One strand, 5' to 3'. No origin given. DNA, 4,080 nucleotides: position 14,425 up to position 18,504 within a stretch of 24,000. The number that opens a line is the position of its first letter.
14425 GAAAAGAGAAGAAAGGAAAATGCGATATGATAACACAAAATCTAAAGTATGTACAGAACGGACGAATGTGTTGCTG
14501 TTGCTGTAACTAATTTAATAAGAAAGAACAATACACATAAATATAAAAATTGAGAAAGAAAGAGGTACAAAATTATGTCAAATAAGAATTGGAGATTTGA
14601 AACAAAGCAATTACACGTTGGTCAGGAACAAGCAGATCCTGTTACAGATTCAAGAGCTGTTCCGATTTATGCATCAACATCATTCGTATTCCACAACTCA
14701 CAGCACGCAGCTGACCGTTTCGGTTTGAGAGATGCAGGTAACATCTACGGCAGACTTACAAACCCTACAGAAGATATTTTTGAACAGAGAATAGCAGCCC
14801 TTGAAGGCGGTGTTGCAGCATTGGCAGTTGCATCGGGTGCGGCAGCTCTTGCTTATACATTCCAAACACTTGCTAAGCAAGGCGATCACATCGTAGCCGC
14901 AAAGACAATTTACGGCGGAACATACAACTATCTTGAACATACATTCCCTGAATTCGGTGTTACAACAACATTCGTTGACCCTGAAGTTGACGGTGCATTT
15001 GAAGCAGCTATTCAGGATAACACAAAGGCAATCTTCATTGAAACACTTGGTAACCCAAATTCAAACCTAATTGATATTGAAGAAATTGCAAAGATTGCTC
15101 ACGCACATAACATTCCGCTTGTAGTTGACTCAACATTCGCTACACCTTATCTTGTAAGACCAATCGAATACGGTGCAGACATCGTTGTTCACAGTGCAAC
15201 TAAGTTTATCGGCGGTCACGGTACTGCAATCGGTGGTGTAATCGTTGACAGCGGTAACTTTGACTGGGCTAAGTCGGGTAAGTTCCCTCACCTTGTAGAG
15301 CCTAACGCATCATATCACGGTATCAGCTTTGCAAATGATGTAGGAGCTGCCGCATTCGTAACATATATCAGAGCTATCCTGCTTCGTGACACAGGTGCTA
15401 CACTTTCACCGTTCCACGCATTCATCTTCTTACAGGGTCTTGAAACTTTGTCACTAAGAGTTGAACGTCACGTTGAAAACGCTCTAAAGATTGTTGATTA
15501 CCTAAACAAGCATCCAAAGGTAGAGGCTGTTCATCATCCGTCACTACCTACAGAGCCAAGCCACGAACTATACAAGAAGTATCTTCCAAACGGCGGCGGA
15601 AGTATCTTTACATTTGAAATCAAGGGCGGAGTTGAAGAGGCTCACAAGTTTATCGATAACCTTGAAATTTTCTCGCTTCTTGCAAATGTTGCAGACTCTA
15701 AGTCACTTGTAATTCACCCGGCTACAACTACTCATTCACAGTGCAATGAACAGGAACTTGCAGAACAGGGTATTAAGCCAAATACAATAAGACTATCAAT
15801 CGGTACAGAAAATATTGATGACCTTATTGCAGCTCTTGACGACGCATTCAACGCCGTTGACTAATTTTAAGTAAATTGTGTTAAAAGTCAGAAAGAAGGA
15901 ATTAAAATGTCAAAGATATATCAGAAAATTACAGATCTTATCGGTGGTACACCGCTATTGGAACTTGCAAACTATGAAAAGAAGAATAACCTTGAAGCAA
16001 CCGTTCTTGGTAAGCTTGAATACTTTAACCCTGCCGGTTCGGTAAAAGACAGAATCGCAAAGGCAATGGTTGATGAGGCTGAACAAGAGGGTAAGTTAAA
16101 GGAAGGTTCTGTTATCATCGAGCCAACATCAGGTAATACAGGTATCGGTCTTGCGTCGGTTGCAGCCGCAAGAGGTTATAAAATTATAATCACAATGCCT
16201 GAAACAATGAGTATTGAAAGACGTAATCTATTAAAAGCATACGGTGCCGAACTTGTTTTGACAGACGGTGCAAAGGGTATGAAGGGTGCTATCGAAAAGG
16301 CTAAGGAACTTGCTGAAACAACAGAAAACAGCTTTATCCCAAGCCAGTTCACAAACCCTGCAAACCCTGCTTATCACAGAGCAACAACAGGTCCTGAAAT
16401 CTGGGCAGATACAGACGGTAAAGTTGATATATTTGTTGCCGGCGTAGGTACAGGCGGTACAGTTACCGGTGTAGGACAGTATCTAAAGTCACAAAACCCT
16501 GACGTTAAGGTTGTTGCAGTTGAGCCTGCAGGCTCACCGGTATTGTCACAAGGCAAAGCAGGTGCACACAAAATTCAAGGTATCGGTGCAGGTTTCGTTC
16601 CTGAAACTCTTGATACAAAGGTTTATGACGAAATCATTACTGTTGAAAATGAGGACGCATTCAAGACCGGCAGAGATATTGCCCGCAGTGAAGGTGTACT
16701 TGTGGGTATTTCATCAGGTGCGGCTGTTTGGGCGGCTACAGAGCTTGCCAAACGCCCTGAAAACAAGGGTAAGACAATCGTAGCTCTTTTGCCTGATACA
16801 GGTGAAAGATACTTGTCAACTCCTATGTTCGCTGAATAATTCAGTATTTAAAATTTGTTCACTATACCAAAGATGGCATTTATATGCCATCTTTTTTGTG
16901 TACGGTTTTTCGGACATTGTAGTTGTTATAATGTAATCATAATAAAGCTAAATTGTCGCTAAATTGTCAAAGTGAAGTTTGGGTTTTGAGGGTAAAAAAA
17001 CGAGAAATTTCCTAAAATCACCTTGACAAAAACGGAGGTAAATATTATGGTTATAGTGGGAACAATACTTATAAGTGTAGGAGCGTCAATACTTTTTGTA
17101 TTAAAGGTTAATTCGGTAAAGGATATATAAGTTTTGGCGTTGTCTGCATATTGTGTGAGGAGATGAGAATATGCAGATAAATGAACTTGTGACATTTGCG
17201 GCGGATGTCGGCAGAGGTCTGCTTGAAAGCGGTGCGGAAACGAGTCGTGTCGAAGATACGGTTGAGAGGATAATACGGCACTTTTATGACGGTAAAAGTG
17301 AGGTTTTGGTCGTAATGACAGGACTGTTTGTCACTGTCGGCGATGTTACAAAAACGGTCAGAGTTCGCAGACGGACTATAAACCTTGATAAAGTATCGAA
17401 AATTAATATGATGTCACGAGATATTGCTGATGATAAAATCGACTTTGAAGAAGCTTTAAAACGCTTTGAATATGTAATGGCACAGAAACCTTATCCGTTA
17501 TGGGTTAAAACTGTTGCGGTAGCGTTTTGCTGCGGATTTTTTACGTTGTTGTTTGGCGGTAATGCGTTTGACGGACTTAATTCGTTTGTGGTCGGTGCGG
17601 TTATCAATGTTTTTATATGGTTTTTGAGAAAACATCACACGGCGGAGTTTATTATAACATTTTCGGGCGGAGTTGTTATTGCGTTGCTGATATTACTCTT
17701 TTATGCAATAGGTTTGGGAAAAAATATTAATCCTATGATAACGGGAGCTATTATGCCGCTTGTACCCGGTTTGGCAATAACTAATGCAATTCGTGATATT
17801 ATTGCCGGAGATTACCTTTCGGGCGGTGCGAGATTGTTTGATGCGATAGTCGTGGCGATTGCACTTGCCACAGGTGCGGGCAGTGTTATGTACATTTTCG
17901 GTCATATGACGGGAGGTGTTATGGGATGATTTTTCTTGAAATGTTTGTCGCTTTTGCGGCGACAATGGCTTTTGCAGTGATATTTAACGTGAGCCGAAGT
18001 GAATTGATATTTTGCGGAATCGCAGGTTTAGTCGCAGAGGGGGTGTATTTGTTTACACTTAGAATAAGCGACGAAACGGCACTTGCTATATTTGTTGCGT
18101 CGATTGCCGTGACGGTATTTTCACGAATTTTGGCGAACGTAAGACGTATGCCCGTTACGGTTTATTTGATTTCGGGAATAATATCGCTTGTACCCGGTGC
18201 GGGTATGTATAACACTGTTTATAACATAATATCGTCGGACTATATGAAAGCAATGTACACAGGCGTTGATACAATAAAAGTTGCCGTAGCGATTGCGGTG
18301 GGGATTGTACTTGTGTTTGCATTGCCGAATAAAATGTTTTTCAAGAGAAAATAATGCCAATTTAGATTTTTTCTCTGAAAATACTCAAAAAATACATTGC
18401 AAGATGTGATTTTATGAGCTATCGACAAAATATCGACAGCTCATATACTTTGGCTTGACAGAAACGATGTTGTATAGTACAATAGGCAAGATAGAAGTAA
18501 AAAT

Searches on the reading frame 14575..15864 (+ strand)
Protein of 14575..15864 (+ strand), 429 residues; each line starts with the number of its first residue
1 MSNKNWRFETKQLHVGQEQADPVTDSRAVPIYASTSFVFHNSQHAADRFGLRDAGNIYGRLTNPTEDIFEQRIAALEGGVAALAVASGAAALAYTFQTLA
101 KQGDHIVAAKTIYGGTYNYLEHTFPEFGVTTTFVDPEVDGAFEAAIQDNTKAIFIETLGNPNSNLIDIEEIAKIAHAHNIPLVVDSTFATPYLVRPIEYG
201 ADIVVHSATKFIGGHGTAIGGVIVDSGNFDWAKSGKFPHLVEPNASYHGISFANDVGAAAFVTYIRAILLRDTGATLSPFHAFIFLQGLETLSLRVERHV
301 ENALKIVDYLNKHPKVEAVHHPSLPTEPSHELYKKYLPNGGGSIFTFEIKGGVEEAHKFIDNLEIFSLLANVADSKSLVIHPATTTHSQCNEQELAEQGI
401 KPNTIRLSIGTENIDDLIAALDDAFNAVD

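Call 7: search_protein_families(library=ncbifam, proteins=[window:14575-15864:+])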
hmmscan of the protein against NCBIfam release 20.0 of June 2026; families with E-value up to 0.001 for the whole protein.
window:14575-15864:+ (429 aa): 61 families (the best 25 are shown)
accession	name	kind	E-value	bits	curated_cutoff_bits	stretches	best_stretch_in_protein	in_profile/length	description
TIGR01326.1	OAH_OAS_sulfhy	subfamily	3.2e-188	625.7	495.1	1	7-425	1-417/418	O-acetylhomoserine aminocarboxypropyltransferase/cysteine synthase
NF006096.0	PRK08248.1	equivalog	2.5e-186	619.5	726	1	3-426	4-426/431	homocysteine synthase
NF005872.0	PRK07812.1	equivalog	4.9e-180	598.7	703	1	3-428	12-435/439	bifunctional o-acetylhomoserine/o-acetylserine sulfhydrylase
NF006004.0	PRK08134.1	equivalog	7.1e-170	565.3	636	1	3-427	4-427/433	O-acetylhomoserine aminocarboxypropyltransferase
NF004650.0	PRK05994.1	equivalog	2.4e-167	557.1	667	1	1-427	1-426/427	O-acetylhomoserine aminocarboxypropyltransferase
NF004757.0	PRK06084.1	equivalog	6.3e-160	532.6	790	1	8-427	3-422/425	bifunctional O-acetylhomoserine aminocarboxypropyltransferase/cysteine synthase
NF004125.0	PRK05613.1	equivalog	2e-152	507.7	765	1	4-428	10-437/437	O-acetylhomoserine/O-acetylserine sulfhydrylase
NF005215.0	PRK06702.1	equivalog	1.7e-119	399.6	709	1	24-425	21-422/432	bifunctional O-acetylhomoserine aminocarboxypropyltransferase/cysteine synthase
NF006003.0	PRK08133.1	equivalog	3.7e-117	391.4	522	2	3-228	7-230/396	O-succinylhomoserine sulfhydrylase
TIGR01328.1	met_gam_lyase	equivalog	8.6e-113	377.1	549.7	2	7-225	3-220/391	methionine gamma-lyase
TIGR01325.1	O_suc_HS_sulf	equivalog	1.6e-111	372.6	510.05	2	10-228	2-218/380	O-succinylhomoserine sulfhydrylase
NF005695.0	PRK07503.1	equivalog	4.2e-109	364.9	666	2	3-226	5-227/403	methionine gamma-lyase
NF004876.0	PRK06234.1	subfamily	5.7e-109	364.8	666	2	4-229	5-231/400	methionine gamma-lyase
NF005263.0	PRK06767.1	equivalog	2.1e-103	346.4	617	2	4-224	2-221/392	methionine gamma-lyase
NF005696.0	PRK07504.1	equivalog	6.4e-100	334.7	675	2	3-229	6-230/397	O-succinylhomoserine sulfhydrylase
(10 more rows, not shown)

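Call 15: find_related_loci(query=window:14575-15861:+, collection=genome_contigs, flank=3000)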
Query window:14575-15861:+ (429 aa) in genome_contigs; peptide patterns used: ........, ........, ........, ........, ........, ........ (x = any residue, [..] = any of these).
600 stretches matched a pattern (row limit reached: there are more); 596 encode a relative of the query (tblastn E <= 1e-3); the best 80 are kept; 80 distinct loci.
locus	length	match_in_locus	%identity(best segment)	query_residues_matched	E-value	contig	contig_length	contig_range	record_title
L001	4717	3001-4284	86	1-428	0e+0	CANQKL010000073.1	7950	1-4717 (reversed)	MAG: uncultured Clostridia bacterium isolate Lapin-030__bin87 genome assembly, contig: Lapin-030__NODE_11705_length_7950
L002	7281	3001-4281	86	3-428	0e+0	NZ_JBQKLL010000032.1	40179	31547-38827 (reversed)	Blautia sp. Sow4_E7 contig00032, whole genome shotgun sequence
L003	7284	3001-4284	82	2-429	0e+0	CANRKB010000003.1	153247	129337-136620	MAG: uncultured Clostridia bacterium isolate Lapin-019__bin13 genome assembly, contig: Lapin-019__NODE_25_length_153247_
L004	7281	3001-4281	81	4-429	0e+0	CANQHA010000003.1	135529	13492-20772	MAG: uncultured Clostridia bacterium isolate Lapin-028__bin48 genome assembly, contig: Lapin-028__NODE_69_length_135529_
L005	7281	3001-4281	81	3-428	0e+0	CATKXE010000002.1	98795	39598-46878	MAG TPA_asm: uncultured Lachnospiraceae bacterium isolate MGG02690_1680015425 genome assembly, contig: ERR2136551_45, wh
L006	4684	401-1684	79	1-428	0e+0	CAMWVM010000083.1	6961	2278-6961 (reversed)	MAG TPA_asm: uncultured Ruminococcus sp. isolate SRR14411293_bin.1_metawrap_v1.3_MAG genome assembly, contig: NODE.196_l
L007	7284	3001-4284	79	2-428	0e+0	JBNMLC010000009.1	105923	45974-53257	MAG: Lachnospiraceae bacterium isolate CM_BacRUG_134.27 k141_239113_length_105923_cov_54.7755, whole genome shotgun sequ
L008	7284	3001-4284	75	2-428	0e+0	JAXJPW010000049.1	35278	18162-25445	MAG: Agathobacter sp. isolate DOME_MAG_1951 1951_C0137_k141_151418, whole genome shotgun sequence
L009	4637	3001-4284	77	1-428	0e+0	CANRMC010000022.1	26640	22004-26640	MAG: uncultured Lachnospiraceae bacterium isolate Lapin-016__bin8 genome assembly, contig: Lapin-016__NODE_1528_length_2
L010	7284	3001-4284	73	1-428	0e+0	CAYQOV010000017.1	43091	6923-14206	MAG TPA_asm: uncultured Bacteroides sp. isolate SRP222994_co1_362 genome assembly, contig: NODE_1521_length_43091_cov_25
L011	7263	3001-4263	74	6-426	0e+0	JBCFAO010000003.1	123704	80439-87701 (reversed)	MAG: Clostridiales bacterium isolate concoct.bin.65 NODE_140_length_123704_cov_9.876035, whole genome shotgun sequence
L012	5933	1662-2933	72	1-425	0e+0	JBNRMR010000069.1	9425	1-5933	MAG: Christensenellales bacterium isolate UACH.gsam k127_302713, whole genome shotgun sequence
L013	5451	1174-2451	77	4-428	0e+0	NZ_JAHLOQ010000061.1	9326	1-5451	Intestinibacter bartlettii strain N19 No19_ctg061, whole genome shotgun sequence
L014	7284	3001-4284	76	2-428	0e+0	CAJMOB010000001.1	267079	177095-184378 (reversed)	TPA_asm: uncultured bacterium isolate ERR1430482-bin.12 genome assembly, contig: NODE_26_length_267079_cov_11.050044, wh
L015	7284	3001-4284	72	2-428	0e+0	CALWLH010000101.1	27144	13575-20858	MAG: uncultured Lachnospiraceae bacterium isolate E04__bin283 genome assembly, contig: E04__k127_161426, whole genome sh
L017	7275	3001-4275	77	5-428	0e+0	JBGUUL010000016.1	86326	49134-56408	MAG: Ruminococcus sp. isolate fecal_MAG_485 fecal_MAG_485_contig_0017, whole genome shotgun sequence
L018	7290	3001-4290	73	1-428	0e+0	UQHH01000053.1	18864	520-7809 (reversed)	uncultured Ruminococcaceae bacterium isolate UMGS286 genome assembly, contig: NODE_467_length_18864_cov_6.24387, whole g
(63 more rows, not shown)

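Call 26: find_related_loci(query=window:14575-15861:+, collection=metagenome_contigs, flank=2500)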
Query window:14575-15861:+ (429 aa) in metagenome_contigs; peptide patterns used: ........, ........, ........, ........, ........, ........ (x = any residue, [..] = any of these).
600 stretches matched a pattern (row limit reached: there are more); 593 encode a relative of the query (tblastn E <= 1e-3); the best 80 are kept; 80 distinct loci.
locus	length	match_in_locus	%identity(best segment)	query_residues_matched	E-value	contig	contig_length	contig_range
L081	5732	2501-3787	100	1-429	0e+0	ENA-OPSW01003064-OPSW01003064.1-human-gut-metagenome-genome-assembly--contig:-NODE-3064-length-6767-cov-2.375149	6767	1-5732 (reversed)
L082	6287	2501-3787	100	1-429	0e+0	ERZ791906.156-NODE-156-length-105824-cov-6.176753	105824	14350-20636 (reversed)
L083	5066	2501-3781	84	3-428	0e+0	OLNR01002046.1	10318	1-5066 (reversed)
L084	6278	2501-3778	80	3-428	0e+0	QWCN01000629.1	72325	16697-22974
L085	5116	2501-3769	81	4-425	0e+0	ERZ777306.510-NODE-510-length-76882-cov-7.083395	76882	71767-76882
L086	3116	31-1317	80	1-428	0e+0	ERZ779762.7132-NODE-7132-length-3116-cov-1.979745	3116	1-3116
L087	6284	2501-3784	77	1-429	0e+0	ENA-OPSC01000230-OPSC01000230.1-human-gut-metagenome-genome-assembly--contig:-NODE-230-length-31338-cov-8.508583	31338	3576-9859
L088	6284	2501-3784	75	1-428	0e+0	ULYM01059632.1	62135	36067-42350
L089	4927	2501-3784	76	1-429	0e+0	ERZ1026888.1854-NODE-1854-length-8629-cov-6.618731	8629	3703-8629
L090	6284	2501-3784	75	1-429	0e+0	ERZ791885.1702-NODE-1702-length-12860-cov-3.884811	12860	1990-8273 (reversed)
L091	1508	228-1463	77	1-411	0e+0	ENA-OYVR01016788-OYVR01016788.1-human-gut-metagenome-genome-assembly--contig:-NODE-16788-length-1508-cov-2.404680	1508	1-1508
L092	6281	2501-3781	76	1-428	0e+0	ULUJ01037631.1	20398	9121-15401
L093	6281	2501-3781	76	1-428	0e+0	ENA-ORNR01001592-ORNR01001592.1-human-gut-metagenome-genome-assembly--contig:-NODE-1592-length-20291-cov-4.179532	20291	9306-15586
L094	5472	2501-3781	76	1-428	0e+0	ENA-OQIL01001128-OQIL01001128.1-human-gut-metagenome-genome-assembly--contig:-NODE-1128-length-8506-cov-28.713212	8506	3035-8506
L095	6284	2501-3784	70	1-428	0e+0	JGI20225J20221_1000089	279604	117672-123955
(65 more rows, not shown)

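Call 85: search_protein_families(library=ncbifam, proteins=[L017:2238-2630:+, L003:5466-5858:+, L018:2314-2718:+], max_evalue=0.00001)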
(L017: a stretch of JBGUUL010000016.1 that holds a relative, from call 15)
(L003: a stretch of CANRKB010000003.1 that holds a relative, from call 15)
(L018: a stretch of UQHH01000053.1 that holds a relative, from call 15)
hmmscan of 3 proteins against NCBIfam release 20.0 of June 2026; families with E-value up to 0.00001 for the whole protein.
L017:2238-2630:+ (131 aa): 7 families
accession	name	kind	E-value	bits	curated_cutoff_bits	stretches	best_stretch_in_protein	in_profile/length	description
TIGR00738.1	rrf2_super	superfamily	1.2e-34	119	73.3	1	1-131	1-130/132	Rrf2 family transcriptional regulator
TIGR02010.1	IscR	equivalog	2.8e-31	108.2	207.55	1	1-131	1-129/135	Fe-S cluster assembly transcriptional regulator IscR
NF047409.1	Cys_reg_CymR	equivalog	7.2e-30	103.9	195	1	1-131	1-123/139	cysteine metabolism transcriptional regulator CymR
NF008110.0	PRK10857.1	equivalog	5.9e-23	81.4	275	1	1-131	1-129/164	Fe-S cluster assembly transcriptional regulator IscR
TIGR02944.1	suf_reg_Xantho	equivalog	2.9e-20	73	110.65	1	1-131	2-130/130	SUF system Fe-S cluster assembly regulator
NF008886.0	PRK11920.1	equivalog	8.8e-18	64.4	193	1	1-131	1-130/153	iron-responsive transcriptional regulator RirA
NF008240.0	PRK11014.1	equivalog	4e-16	59.3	182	1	4-131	4-127/141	nitric oxide-sensing transcriptional repressor NsrR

L003:5466-5858:+ (131 aa): 7 families
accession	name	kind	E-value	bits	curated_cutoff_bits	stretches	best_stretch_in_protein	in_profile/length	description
TIGR00738.1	rrf2_super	superfamily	4.7e-35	120.4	73.3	1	2-131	3-131/132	Rrf2 family transcriptional regulator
TIGR02010.1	IscR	equivalog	2.6e-29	101.8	207.55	1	3-131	4-130/135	Fe-S cluster assembly transcriptional regulator IscR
NF008110.0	PRK10857.1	equivalog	1.8e-22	79.8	275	1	3-130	4-129/164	Fe-S cluster assembly transcriptional regulator IscR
NF047409.1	Cys_reg_CymR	equivalog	4.3e-21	75.5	195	1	2-130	3-123/139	cysteine metabolism transcriptional regulator CymR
TIGR02944.1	suf_reg_Xantho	equivalog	6.4e-15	55.7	110.65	1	7-130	9-130/130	SUF system Fe-S cluster assembly regulator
NF008886.0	PRK11920.1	equivalog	1.1e-12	47.9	193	1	5-130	6-130/153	iron-responsive transcriptional regulator RirA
NF008240.0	PRK11014.1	equivalog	7.1e-09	35.8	182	1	7-130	8-127/141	nitric oxide-sensing transcriptional repressor NsrR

L018:2314-2718:+ (135 aa): 7 families
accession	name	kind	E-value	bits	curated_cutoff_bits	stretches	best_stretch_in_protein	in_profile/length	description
TIGR00738.1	rrf2_super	superfamily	2.5e-42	143.9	73.3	1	1-132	1-131/132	Rrf2 family transcriptional regulator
NF047409.1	Cys_reg_CymR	equivalog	2.4e-38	131.4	195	1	1-134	1-126/139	cysteine metabolism transcriptional regulator CymR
TIGR02010.1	IscR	equivalog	1.4e-34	118.8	207.55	1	1-133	1-131/135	Fe-S cluster assembly transcriptional regulator IscR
NF008110.0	PRK10857.1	equivalog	2.9e-25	88.9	275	1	1-133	1-131/164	Fe-S cluster assembly transcriptional regulator IscR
NF008886.0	PRK11920.1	equivalog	4.8e-23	81.5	193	1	1-133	1-132/153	iron-responsive transcriptional regulator RirA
TIGR02944.1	suf_reg_Xantho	equivalog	4.8e-20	72.3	110.65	1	1-131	2-130/130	SUF system Fe-S cluster assembly regulator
NF008240.0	PRK11014.1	equivalog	2.9e-15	56.6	182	1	4-133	4-129/141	nitric oxide-sensing transcriptional repressor NsrR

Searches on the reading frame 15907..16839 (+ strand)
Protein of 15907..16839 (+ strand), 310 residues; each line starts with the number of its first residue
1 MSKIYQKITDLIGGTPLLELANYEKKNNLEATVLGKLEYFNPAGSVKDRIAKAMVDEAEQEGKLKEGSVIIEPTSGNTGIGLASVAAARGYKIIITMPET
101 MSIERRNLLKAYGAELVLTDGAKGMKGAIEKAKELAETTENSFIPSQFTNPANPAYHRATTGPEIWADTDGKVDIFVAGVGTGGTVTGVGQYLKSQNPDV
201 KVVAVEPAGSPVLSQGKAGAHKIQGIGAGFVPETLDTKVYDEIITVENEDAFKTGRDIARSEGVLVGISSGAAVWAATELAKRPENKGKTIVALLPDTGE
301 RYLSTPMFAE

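Call 7: search_protein_families(library=ncbifam, proteins=[window:15907-16839:+])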
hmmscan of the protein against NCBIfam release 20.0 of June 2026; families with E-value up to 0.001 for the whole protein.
window:15907-16839:+ (310 aa): 41 families (the best 25 are shown)
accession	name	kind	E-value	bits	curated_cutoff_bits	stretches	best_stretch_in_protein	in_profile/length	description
TIGR01139.1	cysK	equivalog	4.4e-142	472.7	350.95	1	8-308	1-298/298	cysteine synthase A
TIGR01136.1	cysKM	subfamily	4.4e-136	453.1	344.15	1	8-308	1-299/299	cysteine synthase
NF007989.0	PRK10717.1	equivalog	3.9e-105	351.6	387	1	1-308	1-318/334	cysteine synthase A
TIGR01137.1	cysta_beta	equivalog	7.8e-104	347.9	510.25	1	5-304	2-307/457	cystathionine beta-synthase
TIGR01138.1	cysM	equivalog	8.1e-91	304.5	394.2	1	8-308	2-290/290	cysteine synthase B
NF008735.0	PRK11761.1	equivalog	1.9e-90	303.1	413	1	5-309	3-295/296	cysteine synthase CysM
TIGR03945.1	PLP_SbnA_fam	equivalog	2e-74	250.4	349.95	1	8-305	1-297/304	2,3-diaminopropionate biosynthesis protein SbnA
NF053679.1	CysteaSynCapA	equivalog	1e-70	238.2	600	1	3-304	5-316/329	cysteate synthase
NF052478.1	CystDsulMYC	equivalog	1.5e-25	90.3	600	1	33-305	39-323/354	L-cysteine desulfhydrase Cds1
NF005292.0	PRK06815.1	equivalog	6.4e-23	81.3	371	1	5-295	12-303/320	threonine/serine dehydratase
TIGR01127.1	ilvA_1Cterm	equivalog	1.9e-20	73.2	378.75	1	30-293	14-279/380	threonine ammonia-lyase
NF009130.0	PRK12483.1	subfamily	6.4e-20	71.2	801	1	10-294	33-320/521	threonine ammonia-lyase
NF006390.0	PRK08639.1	equivalog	1.7e-19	70.1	421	1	4-216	15-221/418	threonine ammonia-lyase IlvA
NF006094.0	PRK08246.1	subfamily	1.8e-19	70.3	331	1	3-221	12-214/310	serine/threonine dehydratase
NF006674.0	PRK09224.1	subfamily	3.3e-19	69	577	1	11-224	22-226/508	threonine ammonia-lyase IlvA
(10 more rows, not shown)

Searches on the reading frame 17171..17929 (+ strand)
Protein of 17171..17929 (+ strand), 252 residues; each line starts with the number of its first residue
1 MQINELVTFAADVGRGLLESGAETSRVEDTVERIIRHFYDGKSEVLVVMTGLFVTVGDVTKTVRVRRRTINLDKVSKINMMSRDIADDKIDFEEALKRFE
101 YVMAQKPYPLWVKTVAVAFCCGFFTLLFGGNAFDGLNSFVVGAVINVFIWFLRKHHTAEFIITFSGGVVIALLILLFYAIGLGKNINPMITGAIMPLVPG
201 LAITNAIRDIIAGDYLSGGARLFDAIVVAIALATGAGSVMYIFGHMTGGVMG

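Call 7: search_protein_families(library=ncbifam, proteins=[window:17171-17929:+])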
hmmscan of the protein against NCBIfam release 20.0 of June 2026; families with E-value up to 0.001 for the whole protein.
window:17171-17929:+ (252 aa): 1 family
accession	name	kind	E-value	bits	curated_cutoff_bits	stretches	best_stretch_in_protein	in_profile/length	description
NF047720.1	ThrSerExpThrE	equivalog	8.6e-17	60.8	550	1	2-238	36-284/468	threonine/serine exporter ThrE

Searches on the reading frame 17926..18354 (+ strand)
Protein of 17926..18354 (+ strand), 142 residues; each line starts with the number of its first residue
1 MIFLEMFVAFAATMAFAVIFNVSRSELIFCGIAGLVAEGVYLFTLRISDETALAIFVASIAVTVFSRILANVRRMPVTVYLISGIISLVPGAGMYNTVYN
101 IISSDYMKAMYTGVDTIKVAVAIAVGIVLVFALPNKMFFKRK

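Call 7: search_protein_families(library=ncbifam, proteins=[window:17926-18354:+])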
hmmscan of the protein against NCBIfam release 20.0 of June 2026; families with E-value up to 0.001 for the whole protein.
window:17926-18354:+ (142 aa): 2 families
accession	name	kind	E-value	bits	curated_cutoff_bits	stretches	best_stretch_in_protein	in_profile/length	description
NF047720.1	ThrSerExpThrE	equivalog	1.5e-07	30.3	550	1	4-129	312-438/468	threonine/serine exporter ThrE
NF007391.0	PRK09917.1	equivalog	5.1e-05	23.4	249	1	5-125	13-136/157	threonine/serine exporter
